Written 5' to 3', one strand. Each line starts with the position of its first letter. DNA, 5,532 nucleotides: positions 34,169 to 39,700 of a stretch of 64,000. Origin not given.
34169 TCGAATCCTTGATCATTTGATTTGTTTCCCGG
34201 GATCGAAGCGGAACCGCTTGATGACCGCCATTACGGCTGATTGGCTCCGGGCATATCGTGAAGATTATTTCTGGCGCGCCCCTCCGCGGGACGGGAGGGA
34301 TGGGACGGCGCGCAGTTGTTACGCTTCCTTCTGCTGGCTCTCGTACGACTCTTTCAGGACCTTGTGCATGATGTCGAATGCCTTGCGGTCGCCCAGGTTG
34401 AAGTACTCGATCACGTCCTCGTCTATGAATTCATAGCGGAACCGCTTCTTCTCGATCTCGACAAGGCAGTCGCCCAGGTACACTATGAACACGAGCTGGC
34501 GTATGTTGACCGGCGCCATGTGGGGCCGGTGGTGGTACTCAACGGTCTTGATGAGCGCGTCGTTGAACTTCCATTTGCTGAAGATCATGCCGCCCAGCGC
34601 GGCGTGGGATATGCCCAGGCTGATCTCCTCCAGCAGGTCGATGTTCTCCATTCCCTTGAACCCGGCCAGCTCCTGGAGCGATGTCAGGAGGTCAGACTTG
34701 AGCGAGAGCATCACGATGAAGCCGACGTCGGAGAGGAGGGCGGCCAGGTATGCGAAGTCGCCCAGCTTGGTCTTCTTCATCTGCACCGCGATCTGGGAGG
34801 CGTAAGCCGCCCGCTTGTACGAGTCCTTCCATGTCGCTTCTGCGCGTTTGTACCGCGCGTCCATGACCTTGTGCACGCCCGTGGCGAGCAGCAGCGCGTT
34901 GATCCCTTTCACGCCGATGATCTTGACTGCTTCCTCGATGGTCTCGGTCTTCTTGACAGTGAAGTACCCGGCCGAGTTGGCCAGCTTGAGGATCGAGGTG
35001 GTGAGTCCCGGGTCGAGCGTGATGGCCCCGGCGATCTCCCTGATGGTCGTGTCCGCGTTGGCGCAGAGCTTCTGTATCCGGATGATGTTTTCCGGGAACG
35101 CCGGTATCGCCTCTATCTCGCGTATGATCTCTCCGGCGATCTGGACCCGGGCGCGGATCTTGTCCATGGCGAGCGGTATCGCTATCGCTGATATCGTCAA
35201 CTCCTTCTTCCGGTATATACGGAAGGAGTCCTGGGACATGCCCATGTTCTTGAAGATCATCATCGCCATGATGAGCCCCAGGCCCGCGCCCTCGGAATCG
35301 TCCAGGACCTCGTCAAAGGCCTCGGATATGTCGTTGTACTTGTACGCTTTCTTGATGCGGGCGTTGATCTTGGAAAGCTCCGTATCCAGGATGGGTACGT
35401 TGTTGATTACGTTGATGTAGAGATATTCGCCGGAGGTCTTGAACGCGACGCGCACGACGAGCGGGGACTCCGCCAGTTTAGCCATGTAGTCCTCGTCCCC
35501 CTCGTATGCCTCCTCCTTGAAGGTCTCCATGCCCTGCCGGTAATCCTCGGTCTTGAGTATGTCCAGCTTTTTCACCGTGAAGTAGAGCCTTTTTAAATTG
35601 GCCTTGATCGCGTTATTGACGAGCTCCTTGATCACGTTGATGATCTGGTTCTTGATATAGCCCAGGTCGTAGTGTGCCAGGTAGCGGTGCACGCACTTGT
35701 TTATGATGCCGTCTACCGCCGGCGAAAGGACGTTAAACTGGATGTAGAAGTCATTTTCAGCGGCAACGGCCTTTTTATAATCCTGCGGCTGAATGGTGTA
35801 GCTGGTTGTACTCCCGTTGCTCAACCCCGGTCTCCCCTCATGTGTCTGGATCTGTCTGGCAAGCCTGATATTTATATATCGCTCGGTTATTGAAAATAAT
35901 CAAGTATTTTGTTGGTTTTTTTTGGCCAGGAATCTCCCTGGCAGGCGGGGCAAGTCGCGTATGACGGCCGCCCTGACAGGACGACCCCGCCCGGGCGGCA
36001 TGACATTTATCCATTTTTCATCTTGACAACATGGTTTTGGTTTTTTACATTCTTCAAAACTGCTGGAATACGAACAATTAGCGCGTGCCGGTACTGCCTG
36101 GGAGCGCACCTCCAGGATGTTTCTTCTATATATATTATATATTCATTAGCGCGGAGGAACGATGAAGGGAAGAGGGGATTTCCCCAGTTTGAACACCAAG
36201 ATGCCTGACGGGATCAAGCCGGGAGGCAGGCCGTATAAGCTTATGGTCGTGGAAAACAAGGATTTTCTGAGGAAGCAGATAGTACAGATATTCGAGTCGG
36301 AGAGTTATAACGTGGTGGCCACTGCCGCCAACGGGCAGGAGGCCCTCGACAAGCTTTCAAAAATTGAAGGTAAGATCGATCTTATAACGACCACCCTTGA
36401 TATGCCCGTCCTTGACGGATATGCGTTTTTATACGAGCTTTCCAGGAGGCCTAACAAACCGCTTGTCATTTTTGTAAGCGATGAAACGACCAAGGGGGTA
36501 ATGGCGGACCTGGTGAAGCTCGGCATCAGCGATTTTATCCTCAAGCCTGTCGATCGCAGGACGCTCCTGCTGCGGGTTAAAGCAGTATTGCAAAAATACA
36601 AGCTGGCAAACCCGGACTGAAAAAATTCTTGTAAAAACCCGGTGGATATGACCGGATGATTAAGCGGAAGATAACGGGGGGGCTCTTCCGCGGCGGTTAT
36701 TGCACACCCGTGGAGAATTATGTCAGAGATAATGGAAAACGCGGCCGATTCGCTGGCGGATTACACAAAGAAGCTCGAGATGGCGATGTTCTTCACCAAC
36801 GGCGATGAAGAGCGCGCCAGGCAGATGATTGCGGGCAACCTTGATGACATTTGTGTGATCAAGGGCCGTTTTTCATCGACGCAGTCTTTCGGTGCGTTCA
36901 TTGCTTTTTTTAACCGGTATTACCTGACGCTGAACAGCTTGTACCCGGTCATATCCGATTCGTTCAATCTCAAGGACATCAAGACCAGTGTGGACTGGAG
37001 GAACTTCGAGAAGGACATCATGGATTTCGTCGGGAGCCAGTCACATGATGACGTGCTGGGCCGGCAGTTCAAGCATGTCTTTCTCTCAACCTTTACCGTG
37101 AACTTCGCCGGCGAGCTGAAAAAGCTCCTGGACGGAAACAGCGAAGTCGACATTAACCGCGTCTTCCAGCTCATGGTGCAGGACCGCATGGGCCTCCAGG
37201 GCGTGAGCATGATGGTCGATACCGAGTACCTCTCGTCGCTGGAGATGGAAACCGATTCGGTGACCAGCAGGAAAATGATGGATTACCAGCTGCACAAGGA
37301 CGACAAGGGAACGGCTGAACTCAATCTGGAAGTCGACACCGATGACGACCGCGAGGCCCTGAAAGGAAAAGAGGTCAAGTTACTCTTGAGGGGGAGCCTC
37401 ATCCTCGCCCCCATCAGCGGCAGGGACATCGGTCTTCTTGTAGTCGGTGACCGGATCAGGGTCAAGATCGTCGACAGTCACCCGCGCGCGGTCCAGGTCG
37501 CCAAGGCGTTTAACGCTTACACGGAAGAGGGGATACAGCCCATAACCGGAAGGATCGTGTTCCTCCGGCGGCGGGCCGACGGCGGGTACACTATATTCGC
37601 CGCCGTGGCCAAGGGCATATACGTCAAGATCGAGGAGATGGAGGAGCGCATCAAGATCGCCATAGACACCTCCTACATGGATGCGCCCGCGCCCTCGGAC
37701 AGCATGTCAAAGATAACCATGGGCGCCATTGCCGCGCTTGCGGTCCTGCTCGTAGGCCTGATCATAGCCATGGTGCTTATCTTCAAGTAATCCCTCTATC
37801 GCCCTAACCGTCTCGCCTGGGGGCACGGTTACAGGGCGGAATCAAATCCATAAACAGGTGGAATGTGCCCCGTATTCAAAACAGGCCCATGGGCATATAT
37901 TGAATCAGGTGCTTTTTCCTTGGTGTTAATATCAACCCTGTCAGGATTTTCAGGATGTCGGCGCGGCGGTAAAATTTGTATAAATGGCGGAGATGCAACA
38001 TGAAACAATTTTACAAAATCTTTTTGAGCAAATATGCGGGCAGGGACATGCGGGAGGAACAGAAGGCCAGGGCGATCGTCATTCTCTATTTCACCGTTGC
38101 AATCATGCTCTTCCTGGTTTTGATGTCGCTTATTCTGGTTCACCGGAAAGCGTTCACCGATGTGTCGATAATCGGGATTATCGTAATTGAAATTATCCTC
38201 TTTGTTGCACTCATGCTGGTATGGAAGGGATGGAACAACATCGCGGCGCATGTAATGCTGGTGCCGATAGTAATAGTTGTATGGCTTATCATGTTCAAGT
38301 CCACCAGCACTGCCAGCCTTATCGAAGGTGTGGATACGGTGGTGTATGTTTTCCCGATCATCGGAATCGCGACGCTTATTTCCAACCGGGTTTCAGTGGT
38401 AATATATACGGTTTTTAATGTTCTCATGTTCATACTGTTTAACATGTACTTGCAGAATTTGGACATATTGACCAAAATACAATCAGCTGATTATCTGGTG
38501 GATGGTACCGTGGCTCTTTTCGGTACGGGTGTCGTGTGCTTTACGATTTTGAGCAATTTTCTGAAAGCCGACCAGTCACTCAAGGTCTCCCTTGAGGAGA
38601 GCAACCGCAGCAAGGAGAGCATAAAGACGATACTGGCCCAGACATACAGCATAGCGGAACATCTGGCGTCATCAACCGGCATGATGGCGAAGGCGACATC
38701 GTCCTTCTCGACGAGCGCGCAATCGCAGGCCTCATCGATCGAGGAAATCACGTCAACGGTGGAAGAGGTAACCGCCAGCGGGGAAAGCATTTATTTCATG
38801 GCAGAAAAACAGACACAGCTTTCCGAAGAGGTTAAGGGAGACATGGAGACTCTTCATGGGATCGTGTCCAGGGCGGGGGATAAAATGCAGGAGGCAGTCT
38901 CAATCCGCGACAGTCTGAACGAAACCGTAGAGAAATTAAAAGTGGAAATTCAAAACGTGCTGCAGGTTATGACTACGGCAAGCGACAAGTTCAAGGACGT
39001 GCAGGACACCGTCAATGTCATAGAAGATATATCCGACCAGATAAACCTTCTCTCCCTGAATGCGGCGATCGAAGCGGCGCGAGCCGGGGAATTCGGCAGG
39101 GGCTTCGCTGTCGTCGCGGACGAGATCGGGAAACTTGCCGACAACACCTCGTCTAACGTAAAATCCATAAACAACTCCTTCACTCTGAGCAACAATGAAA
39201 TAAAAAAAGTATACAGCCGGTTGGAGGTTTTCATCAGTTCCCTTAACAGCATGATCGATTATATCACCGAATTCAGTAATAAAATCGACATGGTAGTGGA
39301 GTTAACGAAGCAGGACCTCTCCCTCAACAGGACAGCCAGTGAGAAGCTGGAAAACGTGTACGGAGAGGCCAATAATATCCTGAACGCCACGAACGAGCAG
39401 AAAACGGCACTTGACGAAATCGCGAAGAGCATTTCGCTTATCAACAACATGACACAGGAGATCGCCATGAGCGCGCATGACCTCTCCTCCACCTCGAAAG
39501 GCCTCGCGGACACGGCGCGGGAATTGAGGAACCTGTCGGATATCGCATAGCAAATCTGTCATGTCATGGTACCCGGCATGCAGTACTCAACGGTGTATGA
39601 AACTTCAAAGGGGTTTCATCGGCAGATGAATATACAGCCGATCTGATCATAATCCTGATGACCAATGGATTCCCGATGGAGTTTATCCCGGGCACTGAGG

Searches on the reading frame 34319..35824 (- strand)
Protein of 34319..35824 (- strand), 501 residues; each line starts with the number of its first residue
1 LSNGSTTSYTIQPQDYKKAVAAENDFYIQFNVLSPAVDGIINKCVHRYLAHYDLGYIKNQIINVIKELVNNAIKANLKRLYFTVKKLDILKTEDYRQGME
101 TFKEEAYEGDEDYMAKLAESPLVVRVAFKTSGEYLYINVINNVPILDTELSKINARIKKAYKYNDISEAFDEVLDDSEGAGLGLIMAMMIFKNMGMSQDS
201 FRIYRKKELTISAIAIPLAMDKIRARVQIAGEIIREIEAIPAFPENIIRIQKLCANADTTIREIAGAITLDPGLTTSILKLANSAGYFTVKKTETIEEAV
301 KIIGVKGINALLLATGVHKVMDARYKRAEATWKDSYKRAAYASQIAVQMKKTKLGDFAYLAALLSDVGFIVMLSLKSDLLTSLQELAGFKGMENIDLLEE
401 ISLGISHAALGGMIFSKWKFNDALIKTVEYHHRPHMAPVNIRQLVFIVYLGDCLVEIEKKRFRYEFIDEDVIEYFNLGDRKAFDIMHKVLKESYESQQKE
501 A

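Call 19: search_protein_families(library=pfam, proteins=[window:34319-35824:-])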
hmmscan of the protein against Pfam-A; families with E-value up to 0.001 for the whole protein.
window:34319-35824:- (501 aa): 1 family
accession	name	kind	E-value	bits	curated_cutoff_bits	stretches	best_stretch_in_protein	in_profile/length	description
PF08668.18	HDOD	-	2.1e-44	151.8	22.9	1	240-434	1-196/196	HDOD domain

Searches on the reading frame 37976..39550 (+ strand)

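Call 19: search_protein_families(library=pfam, proteins=[window:37976-39550:+])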
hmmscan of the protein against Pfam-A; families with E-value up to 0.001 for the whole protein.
window:37976-39550:+ (524 aa): 1 family
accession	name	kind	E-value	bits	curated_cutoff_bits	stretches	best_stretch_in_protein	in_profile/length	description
PF00015.26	MCPsignal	-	1.9e-29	103.2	34.6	1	317-492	10-171/172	Methyl-accepting chemotaxis protein (MCP) signalling domain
